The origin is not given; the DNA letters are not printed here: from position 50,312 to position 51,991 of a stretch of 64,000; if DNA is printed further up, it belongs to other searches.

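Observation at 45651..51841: Non-pyrrolysine MtmB-family methyltransferase and corrinoid protein translationally coupled to a cytoplasm-facing DmsC-A-B-type molybdoenzyme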

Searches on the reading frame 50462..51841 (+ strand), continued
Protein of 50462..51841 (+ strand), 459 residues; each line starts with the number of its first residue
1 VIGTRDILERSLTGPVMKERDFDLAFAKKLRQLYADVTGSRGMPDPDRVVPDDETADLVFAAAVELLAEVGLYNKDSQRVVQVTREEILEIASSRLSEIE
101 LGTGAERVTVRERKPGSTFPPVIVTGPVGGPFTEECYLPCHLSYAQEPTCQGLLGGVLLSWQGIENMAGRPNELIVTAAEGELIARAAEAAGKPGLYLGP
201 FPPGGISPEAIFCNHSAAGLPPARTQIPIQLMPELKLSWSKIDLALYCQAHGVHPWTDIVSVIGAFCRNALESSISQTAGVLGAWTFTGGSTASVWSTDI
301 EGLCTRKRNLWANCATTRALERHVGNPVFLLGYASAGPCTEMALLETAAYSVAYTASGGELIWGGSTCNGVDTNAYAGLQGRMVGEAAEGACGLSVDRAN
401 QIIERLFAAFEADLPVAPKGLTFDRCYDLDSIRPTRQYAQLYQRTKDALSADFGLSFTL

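Call 40: find_encoding_contigs(protein=P0023, flank=8000, max_places=1)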
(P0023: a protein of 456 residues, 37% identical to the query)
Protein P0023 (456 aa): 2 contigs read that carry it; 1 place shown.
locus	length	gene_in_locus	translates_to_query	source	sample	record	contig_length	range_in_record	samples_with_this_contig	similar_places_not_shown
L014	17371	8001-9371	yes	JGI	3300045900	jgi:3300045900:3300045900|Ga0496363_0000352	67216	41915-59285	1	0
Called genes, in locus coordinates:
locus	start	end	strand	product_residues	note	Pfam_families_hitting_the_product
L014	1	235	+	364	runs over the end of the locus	PF21948:LplA-B_cat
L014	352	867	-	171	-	PF08882:Acetone_carb_G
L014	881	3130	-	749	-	PF02538:Hydantoinase_B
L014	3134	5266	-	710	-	PF05378:Hydant_A_N, PF01968:Hydantoinase_A, PF19278:Hydant_A_C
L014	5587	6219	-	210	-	PF00753:Lactamase_B, PF23023:Anti-Pycsar_Apyc1 (weak), PF19583:ODP, PF12706:Lactamase_B_2 (weak)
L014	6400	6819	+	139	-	-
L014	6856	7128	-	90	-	-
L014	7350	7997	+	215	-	PF02607:B12-binding_2, PF02310:B12-binding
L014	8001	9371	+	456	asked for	PF05369:MtmB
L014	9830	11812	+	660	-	PF00724:Oxidored_FMN, PF13738:Pyr_redox_3 (faint), PF01266:DAO (faint), PF01593:Amino_oxidase (faint), PF07992:Pyr_redox_2, PF12831:FAD_oxidored (weak), PF13450:NAD_binding_8 (weak), PF00070:Pyr_redox (weak), +1 more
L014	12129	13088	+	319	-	PF05853:BKACE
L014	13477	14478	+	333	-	PF05853:BKACE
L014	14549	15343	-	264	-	PF01144:CoA_trans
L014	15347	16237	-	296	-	PF01144:CoA_trans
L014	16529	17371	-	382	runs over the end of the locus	PF21948:LplA-B_cat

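Call 41: find_encoding_contigs(protein=P0024, flank=8000, max_places=1)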
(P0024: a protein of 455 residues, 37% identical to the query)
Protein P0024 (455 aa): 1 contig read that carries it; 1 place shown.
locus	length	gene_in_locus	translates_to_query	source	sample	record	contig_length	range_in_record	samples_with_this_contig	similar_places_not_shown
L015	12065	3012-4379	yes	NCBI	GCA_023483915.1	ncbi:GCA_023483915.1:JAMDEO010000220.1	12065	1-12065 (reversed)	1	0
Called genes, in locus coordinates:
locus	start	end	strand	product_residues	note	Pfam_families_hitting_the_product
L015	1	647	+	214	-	PF00106:adh_short, PF08659:KR (faint), PF13561:adh_short_C2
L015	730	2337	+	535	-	PF00890:FAD_binding_2, PF01266:DAO, PF01494:FAD_binding_3 (faint), PF01946:Thi4, PF03486:HI0933_like (weak), PF07992:Pyr_redox_2 (weak), PF12831:FAD_oxidored, PF13450:NAD_binding_8 (faint)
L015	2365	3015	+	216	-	PF02607:B12-binding_2, PF02310:B12-binding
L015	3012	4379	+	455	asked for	PF05369:MtmB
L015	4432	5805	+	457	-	PF05369:MtmB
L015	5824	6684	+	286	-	PF00158:Sigma54_activat (faint), PF07726:AAA_3, PF07728:AAA_5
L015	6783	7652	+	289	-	PF05762:VWA_CoxE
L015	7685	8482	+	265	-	PF00106:adh_short, PF08659:KR, PF13561:adh_short_C2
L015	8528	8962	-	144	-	PF00571:CBS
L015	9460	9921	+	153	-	PF00582:Usp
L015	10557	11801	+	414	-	PF01208:URO-D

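Call 48: predict_structure(alignment_id=A1)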
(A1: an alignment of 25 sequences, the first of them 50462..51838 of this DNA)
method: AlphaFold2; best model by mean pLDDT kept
length: 459 residues; sequences in the alignment: 25
mean_pLDDT: 93.9   pTM: 0.93
mean pLDDT of the five models: 93.9, 93.4, 93.0, 92.3, 91.7
residues with pLDDT >= 90: 393; 70-90: 61; 50-70: 5; < 50: 0
segments of 3 or more residues with pLDDT < 50: none
pLDDT, mean of each block of 10 residues (from residue 1): 92 97 97 90 81 95 98 97 97 91 96 93 92 97 98 96 94 96 97 96 90 93 93 90 95 92 92 96 92 89 89 95 85 92 97 95 92 96 97 96 96 94 97 98 98 88
secondary structure, 60 per line:
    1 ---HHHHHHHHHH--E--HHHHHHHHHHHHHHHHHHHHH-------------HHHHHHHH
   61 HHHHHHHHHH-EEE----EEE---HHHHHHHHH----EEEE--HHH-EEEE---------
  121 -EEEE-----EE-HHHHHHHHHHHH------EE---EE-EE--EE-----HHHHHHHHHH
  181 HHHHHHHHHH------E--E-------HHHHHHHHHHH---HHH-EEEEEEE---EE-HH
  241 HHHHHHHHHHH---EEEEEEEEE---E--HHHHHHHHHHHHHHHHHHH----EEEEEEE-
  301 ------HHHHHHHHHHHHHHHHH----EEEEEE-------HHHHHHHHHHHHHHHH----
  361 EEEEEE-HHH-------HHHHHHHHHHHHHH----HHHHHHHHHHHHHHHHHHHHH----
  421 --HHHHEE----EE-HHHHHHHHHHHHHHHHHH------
elements in order: H4-13 H19-39 H53-70 E72-74 E79-81 H85-93 E98-101 E108-111 E122-125 H134-145 H171-190 H208-218 E226-232 H239-251 E255-263 H270-288 E293-299 H307-323 E328-333 H341-356 E361-366 H378-391 H396-416 H423-426 H436-453

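Call 51: fold_search(model_id=the predicted structure, library=pdb)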
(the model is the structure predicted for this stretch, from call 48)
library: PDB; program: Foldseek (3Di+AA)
matches with E <= 10: 1074; with E <= 0.001: 13
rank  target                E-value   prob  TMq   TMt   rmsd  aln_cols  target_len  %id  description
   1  1l2q                  1.4e-39  1.00  0.93  0.93   1.9       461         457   28  Crystal Structure of the Methanosarcina barkeri Monomethylamine Methyltransferase (MtmB) (released 2002-06-05)
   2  1tv2                  3.0e-39  1.00  0.93  0.94   1.9       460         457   28  Crystal structure of the hydroxylamine MtmB complex (released 2004-10-19)
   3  1nth                  7.3e-39  1.00  0.93  0.93   1.9       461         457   28  Crystal structure of the methanosarcina barkeri monomethylamine methyltransferase (MTMB) (released 2003-02-04)
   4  7xcl_A                9.7e-09  1.00  0.51  0.48  13.8       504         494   12  Crystal structure of trimethylamine methyltransferase MttB from Methanosarcina barkeri at 2.5 A resolution (released 2023-01-18)
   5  7xcl_C                1.0e-08  1.00  0.50  0.47  13.9       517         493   12  Crystal structure of trimethylamine methyltransferase MttB from Methanosarcina barkeri at 2.5 A resolution (released 2023-01-18)
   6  7xcn_A                1.1e-08  1.00  0.50  0.47  13.7       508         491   12  Crystal structure of the MttB-MttC complex at 2.7 A resolution (released 2023-01-18)
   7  7xcm_A                1.6e-08  1.00  0.49  0.46  16.2       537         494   11  Crystal structure of sulfite MttB structure at 3.2 A resolution (released 2023-01-18)
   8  7xcm_C                3.8e-08  1.00  0.50  0.47  14.0       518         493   13  Crystal structure of sulfite MttB structure at 3.2 A resolution (released 2023-01-18)
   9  4yyc                  9.6e-08  1.00  0.56  0.54  11.1       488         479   14  Crystal structure of trimethylamine methyltransferase from Sinorhizobium meliloti in complex with unknown ligand (released 2015-04-08)
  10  9yce_B                1.1e-06  1.00  0.47  0.46  13.1       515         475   13  Active site of MtgB, a glycine betaine methyltransferase from the MttB superfamily (released 2026-03-11)
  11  2qne_B                1.3e-06  1.00  0.52  0.50  12.4       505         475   12  Crystal structure of putative methyltransferase (ZP_00558420.1) from Desulfitobacterium hafniense Y51 at 2.30 A resolu (released 2007-08-14)
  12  2qne_A                1.6e-06  1.00  0.52  0.51  12.0       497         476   12  Crystal structure of putative methyltransferase (ZP_00558420.1) from Desulfitobacterium hafniense Y51 at 2.30 A resolu (released 2007-08-14)
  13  9yce_A                3.6e-06  1.00  0.52  0.50  12.1       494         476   12  Active site of MtgB, a glycine betaine methyltransferase from the MttB superfamily (released 2026-03-11)
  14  5dmn_B                1.5e-03  1.00  0.32  0.50   6.6       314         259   16  Crystal Structure of the Homocysteine Methyltransferase MmuM from Escherichia coli, Apo form (released 2015-11-25)
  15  2fjk_C                2.5e-03  0.95  0.29  0.40  11.8       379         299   11  Crystal structure of Fructose-1,6-Bisphosphate Aldolase in Thermus caldophilus (released 2006-08-08)
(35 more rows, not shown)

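Call 56: find_encoding_contigs(protein=P0019, flank=8000, max_places=2)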
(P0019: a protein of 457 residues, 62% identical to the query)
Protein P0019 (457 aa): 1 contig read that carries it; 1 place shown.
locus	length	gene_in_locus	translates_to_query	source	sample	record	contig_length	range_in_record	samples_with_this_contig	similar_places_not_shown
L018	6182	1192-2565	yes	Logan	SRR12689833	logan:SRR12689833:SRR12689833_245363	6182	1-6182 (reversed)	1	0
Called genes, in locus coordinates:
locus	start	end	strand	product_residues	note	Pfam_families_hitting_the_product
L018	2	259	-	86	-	?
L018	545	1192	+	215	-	PF02607:B12-binding_2, PF02310:B12-binding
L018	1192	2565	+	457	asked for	PF05369:MtmB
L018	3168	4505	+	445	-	PF00027:cNMP_binding, PF13545:HTH_Crp_2, PF02607:B12-binding_2, PF02310:B12-binding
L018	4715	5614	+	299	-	PF07796:DUF1638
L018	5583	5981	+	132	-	PF17137:DUF5110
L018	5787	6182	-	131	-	?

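Call 57: find_related_loci(query=A2, collection=metagenome_contigs, flank=10000)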
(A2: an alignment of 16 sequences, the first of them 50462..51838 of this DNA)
Query A2 (459 aa) in metagenome_contigs; peptide patterns used: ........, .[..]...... (x = any residue, [..] = any of these).
109 stretches matched a pattern; 10 encode a relative of the query (tblastn E <= 1e-3); 10 distinct loci.
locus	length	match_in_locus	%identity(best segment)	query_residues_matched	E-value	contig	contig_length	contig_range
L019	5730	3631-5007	98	1-459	0e+0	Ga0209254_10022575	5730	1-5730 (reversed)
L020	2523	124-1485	79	1-457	0e+0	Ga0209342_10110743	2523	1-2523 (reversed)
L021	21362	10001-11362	74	1-457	0e+0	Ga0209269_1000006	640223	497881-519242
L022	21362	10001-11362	74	1-457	0e+0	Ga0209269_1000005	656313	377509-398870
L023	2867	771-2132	67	1-457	0e+0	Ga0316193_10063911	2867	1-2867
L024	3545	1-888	92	162-457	0e+0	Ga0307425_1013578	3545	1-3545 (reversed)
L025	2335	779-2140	57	1-457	0e+0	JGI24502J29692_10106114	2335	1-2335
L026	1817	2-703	80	224-457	8e-141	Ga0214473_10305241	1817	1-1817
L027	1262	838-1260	86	1-141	6e-81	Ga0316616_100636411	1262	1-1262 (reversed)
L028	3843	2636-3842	32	1-407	2e-59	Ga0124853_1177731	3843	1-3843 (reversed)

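Call 63: search_solved_structures(query=L005:9108-10553:+, max_evalue=0.00001)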
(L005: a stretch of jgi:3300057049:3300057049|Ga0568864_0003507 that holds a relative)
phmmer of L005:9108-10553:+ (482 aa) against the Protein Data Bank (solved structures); distinct sequences matched with E-value up to 0.00001: 2.
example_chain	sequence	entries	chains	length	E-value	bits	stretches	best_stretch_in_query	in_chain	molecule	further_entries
4ey3_A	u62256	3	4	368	2e-09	39.8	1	82-419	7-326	Twin-arginine translocation pathway signal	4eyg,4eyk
4gnr_A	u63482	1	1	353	4.2e-06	28.8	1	80-182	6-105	ABC transporter substrate-binding protein-branched chain amino acid transport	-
